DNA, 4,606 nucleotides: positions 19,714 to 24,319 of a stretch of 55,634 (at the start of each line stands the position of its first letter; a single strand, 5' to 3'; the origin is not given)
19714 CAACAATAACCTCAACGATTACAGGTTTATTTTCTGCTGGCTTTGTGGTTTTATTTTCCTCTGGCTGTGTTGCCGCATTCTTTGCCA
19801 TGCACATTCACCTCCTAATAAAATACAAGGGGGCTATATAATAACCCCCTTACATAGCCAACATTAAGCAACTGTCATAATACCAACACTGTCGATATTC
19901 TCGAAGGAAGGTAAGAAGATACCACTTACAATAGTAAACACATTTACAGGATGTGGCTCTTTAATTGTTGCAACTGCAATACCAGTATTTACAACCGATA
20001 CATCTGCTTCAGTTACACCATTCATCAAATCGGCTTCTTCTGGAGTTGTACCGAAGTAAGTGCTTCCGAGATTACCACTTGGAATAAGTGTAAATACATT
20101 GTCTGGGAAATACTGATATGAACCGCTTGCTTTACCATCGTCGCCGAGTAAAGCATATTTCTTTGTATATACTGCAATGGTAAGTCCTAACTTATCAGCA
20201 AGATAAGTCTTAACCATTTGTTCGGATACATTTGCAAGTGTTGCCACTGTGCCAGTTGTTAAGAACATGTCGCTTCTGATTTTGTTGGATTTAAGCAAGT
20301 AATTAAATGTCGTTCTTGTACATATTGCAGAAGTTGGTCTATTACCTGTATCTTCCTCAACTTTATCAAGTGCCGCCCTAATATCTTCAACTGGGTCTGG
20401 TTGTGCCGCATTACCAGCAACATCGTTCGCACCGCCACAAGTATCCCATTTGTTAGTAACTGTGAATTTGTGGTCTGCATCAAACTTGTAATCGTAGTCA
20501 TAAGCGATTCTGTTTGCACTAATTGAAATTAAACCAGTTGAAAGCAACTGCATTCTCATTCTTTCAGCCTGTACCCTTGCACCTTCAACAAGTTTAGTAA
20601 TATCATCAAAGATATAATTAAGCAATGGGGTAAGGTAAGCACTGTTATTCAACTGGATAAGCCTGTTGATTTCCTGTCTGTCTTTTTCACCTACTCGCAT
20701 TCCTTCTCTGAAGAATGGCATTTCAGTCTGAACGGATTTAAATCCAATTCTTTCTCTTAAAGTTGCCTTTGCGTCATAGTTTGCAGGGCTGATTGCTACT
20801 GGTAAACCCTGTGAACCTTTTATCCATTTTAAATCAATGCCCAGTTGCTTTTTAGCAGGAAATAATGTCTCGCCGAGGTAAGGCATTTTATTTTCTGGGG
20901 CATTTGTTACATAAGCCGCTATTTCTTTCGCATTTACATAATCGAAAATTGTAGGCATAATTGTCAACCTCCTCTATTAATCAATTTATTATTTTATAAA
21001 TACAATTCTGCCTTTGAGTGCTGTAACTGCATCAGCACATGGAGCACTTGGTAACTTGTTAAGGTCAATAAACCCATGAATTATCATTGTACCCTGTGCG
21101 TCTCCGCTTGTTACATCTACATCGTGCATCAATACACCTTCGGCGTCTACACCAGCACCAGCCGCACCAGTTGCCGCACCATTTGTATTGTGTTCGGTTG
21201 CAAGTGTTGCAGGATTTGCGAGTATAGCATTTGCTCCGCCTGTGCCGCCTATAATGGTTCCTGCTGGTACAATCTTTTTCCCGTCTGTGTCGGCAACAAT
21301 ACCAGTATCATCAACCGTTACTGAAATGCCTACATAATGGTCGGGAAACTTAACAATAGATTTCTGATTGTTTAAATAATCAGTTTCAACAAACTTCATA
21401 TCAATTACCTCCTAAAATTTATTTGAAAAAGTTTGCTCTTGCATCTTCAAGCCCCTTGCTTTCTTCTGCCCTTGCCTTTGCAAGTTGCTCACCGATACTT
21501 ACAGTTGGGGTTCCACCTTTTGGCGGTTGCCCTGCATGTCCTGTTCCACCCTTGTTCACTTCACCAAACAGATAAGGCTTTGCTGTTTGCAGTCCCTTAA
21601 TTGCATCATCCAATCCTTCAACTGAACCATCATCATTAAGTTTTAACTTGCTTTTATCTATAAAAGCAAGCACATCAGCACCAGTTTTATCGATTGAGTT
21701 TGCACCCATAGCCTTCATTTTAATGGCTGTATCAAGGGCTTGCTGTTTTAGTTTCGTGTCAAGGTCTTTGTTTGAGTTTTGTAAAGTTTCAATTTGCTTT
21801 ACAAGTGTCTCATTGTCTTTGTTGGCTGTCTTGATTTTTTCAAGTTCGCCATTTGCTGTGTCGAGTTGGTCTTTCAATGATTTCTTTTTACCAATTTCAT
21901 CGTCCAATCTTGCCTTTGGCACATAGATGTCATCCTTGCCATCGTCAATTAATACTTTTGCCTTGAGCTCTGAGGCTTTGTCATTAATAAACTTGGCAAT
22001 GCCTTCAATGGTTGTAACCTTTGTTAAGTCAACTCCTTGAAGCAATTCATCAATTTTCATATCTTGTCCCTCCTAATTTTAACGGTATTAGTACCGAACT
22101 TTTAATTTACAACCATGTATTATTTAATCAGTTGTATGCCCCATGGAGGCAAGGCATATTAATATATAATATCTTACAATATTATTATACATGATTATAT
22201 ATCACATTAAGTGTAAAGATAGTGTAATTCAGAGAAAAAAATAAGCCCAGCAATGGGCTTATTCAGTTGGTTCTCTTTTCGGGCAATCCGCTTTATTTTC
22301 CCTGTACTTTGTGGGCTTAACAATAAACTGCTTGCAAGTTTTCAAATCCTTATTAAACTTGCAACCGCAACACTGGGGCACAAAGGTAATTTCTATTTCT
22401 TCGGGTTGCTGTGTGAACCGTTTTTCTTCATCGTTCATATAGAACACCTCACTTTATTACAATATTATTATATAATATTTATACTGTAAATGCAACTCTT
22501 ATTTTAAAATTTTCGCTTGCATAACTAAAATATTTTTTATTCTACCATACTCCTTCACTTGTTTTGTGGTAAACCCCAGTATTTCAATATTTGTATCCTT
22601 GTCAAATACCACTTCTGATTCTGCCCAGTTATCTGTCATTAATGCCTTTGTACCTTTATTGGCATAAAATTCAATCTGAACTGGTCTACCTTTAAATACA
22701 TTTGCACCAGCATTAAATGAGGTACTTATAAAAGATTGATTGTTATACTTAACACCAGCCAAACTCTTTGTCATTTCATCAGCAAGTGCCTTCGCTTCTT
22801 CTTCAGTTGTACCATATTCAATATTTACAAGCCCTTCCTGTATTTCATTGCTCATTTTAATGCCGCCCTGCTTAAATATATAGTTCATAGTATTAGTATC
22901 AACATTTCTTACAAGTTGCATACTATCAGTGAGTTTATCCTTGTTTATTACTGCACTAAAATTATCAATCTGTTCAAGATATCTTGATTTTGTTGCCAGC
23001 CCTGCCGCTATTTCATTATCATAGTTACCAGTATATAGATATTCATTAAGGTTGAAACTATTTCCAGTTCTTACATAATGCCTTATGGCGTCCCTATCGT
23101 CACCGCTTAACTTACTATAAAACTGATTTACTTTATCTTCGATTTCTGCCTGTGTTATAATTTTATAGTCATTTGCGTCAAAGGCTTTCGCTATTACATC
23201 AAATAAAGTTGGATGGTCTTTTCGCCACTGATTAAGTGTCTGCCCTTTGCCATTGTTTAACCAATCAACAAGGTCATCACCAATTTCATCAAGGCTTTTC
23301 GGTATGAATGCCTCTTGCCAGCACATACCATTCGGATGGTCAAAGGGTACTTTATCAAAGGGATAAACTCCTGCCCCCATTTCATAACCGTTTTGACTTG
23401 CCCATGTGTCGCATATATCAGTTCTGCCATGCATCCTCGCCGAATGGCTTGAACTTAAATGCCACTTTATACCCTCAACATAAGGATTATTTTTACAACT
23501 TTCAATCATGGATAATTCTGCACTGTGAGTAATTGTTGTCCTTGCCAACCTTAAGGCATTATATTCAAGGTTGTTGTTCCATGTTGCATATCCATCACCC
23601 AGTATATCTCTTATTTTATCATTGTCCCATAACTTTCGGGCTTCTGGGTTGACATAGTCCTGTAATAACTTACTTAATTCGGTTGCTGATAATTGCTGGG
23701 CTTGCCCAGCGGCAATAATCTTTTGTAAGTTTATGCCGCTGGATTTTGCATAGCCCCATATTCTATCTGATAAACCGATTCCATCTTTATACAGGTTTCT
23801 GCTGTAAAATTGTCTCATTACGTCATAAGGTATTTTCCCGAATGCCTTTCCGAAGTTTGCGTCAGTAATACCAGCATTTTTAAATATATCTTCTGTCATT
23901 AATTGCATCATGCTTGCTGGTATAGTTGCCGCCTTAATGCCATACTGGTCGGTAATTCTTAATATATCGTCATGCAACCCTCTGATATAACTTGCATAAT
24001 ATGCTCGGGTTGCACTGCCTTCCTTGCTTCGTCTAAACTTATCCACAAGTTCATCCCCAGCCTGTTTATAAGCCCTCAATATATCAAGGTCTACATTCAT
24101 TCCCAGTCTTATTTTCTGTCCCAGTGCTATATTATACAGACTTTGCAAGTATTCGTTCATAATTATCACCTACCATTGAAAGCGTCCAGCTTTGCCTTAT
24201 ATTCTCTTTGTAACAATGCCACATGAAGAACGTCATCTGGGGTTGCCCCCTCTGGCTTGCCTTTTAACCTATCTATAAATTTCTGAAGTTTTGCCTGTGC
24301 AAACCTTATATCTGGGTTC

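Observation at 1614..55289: Thirteen copies of a rigid bipartite element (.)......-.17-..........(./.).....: a phage-specific promoter class that organises the replication, lysis and portal operons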

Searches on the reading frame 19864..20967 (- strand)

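Call 12: search_protein_families(library=phrogs, proteins=[window:19864-20967:-], max_evalue=0.00001)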
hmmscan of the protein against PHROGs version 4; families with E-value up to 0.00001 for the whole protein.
window:19864-20967:- (367 aa): 2 families
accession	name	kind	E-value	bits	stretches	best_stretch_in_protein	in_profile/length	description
phrog_29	-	head and packaging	4.6e-76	257.7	1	1-366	19-358/439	major head protein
phrog_26029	-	unknown function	2.4e-06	28.8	1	30-96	25-91/105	-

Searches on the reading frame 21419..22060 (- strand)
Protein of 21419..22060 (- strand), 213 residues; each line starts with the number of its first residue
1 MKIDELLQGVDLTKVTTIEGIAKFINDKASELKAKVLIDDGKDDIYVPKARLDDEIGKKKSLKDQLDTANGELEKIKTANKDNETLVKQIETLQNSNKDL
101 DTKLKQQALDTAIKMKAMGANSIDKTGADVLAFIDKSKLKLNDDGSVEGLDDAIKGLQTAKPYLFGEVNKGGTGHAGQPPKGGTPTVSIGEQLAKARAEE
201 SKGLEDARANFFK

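Call 12: search_protein_families(library=phrogs, proteins=[window:21419-22060:-], max_evalue=0.00001)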
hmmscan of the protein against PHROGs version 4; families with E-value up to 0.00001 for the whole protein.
window:21419-22060:- (213 aa): 2 families
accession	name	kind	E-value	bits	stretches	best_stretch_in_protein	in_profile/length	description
phrog_194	-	head and packaging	6.3e-36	125.8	1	34-197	35-212/335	head scaffolding protein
phrog_4866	-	head and packaging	1e-07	33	1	69-199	107-234/245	head scaffolding protein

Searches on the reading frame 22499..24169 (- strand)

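Call 12: search_protein_families(library=phrogs, proteins=[window:22499-24169:-], max_evalue=0.00001)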
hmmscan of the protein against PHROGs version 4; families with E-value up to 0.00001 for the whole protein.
window:22499-24169:- (556 aa): 6 families
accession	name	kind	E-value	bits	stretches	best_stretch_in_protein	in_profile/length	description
phrog_1657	-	head and packaging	6.1e-68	230.6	1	7-318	14-328/337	head morphogenesis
phrog_21401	-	tail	4.1e-47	161.9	1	4-325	1-311/566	pilot protein for DNA ejection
phrog_4728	-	head and packaging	4.8e-14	53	1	98-435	139-415/591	head morphogenesis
phrog_7625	-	head and packaging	2.5e-07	31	1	109-305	97-264/504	head morphogenesis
phrog_14952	-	unknown function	2.7e-06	28.8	0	470-545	107-179/187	-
phrog_17987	-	head and packaging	6.4e-06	25.6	1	201-303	200-287/856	head maturation protease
